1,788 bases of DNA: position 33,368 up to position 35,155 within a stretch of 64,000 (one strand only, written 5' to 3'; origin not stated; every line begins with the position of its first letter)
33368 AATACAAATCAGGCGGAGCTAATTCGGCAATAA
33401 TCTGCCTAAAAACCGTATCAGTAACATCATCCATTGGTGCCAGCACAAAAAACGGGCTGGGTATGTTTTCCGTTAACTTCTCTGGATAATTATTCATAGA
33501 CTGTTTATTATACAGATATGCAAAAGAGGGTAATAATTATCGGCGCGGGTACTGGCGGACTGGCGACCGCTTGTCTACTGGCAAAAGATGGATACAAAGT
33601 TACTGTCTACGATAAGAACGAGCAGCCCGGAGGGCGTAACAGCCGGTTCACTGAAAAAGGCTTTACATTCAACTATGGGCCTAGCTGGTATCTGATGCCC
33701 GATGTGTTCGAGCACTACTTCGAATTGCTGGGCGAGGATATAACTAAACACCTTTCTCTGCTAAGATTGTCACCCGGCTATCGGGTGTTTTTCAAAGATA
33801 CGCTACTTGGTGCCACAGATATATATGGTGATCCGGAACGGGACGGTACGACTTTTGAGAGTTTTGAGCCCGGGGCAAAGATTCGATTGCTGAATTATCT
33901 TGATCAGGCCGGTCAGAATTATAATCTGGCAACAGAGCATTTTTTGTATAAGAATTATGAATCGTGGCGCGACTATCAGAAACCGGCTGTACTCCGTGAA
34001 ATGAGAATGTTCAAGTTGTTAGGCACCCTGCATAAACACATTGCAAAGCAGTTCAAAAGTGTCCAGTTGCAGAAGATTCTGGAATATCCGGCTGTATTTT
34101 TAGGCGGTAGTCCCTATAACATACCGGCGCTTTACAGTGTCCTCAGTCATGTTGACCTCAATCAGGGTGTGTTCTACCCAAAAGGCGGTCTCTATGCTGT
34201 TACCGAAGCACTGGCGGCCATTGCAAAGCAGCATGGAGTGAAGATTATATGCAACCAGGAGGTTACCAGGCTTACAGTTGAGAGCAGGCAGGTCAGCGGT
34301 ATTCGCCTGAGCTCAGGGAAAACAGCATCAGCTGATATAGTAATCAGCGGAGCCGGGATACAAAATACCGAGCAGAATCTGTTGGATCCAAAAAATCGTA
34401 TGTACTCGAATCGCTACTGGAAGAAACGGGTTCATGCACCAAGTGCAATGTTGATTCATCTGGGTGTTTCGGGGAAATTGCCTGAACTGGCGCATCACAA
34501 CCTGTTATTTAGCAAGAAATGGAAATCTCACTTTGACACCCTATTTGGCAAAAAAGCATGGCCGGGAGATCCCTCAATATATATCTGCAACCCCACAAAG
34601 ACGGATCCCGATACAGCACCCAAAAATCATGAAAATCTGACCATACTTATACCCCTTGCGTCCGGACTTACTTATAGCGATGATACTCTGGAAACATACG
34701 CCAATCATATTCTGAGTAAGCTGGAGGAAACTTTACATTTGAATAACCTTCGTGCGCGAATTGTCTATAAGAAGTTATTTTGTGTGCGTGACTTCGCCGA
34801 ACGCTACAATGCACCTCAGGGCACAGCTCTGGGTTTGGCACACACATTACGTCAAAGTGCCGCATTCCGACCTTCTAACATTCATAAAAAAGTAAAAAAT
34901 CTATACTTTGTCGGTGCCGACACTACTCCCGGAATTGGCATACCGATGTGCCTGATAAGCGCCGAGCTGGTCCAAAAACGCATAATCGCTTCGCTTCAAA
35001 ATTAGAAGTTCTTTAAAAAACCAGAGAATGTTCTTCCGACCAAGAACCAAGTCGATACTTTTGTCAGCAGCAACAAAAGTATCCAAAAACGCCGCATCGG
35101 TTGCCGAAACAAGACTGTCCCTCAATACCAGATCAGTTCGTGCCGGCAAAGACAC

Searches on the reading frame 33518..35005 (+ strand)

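Call 58: search_protein_families(library=pfam, proteins=[window:33518-35005:+], max_evalue=0.0001)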
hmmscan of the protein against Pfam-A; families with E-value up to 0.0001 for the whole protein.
window:33518-35005:+ (495 aa): 9 families
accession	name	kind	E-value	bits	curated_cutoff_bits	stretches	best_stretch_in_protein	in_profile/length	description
PF01593.30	Amino_oxidase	-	1e-29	104.6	19.8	1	14-485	3-438/443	Flavin containing amine oxidoreductase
PF01266.30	DAO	-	7.9e-19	68.8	27.9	1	4-284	1-207/353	FAD dependent oxidoreductase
PF13450.12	NAD_binding_8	-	8e-17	61.7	21.9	1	7-71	1-65/68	NAD(P)-binding Rossmann-like domain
PF07992.20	Pyr_redox_2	-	5.4e-11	42.9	26.1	1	4-40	2-39/291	Pyridine nucleotide-disulphide oxidoreductase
PF03486.20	HI0933_like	-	1.9e-08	34.5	50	0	4-38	2-36/244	HI0933-like protein Rossmann domain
PF00890.30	FAD_binding_2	-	1e-07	32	20.4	0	5-44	2-40/414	FAD binding domain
PF00070.33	Pyr_redox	-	1.1e-06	29.5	22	0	4-38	1-35/82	Pyridine nucleotide-disulphide oxidoreductase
PF01134.28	GIDA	-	3.2e-06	26.9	22.1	0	5-34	2-31/391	Glucose inhibited division protein A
PF12831.13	FAD_oxidored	-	4.9e-06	26.5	27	0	5-43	2-40/416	FAD dependent oxidoreductase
